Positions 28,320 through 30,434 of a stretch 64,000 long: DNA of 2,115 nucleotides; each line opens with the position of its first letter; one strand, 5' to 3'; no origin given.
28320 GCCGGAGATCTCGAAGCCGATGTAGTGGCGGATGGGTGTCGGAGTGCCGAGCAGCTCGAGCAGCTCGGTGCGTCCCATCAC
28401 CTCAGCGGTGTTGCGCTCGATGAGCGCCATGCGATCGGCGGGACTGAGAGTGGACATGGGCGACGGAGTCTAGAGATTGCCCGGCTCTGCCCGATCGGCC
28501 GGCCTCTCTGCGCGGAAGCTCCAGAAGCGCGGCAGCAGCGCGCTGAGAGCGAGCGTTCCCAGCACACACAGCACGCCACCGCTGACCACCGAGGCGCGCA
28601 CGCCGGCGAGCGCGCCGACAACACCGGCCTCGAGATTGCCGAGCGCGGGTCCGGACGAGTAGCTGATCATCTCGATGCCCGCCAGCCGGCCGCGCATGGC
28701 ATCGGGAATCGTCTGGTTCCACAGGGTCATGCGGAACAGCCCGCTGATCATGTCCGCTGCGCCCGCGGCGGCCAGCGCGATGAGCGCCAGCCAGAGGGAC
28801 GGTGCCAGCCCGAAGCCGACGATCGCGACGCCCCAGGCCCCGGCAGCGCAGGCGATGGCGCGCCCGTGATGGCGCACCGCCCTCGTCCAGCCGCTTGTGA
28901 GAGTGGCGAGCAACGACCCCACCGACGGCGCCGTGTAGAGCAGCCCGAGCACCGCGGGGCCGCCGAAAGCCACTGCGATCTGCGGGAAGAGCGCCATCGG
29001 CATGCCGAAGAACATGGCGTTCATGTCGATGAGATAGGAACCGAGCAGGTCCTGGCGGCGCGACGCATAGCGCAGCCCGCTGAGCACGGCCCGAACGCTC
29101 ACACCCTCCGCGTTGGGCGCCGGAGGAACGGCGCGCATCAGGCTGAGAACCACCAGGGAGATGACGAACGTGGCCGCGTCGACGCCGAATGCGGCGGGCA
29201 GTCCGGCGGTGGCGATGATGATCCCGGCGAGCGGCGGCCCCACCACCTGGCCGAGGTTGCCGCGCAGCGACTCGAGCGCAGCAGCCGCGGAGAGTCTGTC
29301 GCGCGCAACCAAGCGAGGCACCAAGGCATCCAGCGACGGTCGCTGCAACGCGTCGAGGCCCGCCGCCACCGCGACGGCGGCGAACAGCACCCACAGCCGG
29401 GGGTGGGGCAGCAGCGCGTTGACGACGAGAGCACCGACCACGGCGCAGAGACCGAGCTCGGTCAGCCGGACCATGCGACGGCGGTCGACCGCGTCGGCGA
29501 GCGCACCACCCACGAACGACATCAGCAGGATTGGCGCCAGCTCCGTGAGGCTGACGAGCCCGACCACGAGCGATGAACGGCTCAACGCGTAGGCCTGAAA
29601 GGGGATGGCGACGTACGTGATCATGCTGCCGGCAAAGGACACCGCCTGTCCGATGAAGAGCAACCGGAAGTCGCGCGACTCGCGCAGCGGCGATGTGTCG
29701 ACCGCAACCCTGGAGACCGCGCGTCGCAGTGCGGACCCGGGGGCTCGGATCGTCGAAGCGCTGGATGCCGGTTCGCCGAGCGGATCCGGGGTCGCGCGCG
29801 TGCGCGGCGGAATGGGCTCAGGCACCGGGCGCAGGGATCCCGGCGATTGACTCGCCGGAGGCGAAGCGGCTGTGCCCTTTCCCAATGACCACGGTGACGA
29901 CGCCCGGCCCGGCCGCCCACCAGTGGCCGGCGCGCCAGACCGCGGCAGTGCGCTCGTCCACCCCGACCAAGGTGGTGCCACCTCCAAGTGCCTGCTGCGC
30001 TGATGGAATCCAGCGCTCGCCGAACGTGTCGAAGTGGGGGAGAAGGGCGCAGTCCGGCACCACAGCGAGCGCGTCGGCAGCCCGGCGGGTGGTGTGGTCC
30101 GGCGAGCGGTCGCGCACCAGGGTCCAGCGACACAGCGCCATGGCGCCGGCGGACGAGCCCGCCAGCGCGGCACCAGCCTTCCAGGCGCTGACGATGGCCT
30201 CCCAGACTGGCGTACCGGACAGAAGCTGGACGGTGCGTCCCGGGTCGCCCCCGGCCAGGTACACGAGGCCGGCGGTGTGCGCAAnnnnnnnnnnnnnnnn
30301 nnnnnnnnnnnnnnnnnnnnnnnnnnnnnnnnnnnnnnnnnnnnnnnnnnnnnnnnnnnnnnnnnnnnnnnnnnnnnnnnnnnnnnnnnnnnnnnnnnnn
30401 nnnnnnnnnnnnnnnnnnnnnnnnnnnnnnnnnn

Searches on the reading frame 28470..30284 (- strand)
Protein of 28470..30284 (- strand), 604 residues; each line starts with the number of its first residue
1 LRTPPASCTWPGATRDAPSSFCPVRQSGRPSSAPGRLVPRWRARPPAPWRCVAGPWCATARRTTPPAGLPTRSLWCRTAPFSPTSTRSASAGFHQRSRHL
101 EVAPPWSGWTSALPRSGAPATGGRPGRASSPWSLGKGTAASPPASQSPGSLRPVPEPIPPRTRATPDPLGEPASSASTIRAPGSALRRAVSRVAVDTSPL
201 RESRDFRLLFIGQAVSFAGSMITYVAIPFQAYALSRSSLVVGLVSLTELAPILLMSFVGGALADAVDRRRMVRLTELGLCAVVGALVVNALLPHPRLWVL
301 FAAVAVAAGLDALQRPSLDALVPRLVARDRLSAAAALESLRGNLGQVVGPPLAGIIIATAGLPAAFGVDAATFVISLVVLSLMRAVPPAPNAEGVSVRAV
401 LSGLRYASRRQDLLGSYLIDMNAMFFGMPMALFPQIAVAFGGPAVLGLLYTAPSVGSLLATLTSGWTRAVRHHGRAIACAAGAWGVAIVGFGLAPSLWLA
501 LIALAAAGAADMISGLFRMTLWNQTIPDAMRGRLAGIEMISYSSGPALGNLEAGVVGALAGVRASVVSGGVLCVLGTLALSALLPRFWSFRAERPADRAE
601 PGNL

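Call 62: search_protein_families(library=pfam, proteins=[window:28470-30284:-], max_evalue=0.0001)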
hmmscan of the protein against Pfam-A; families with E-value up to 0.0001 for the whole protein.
window:28470-30284:- (604 aa): 2 families
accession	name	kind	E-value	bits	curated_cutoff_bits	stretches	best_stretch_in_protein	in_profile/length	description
PF05977.19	MFS_3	-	3.3e-37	128.6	27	1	198-582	5-392/524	Transmembrane secretion effector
PF07690.21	MFS_1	-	1e-28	100.7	33.4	2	209-412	1-204/347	Major Facilitator Superfamily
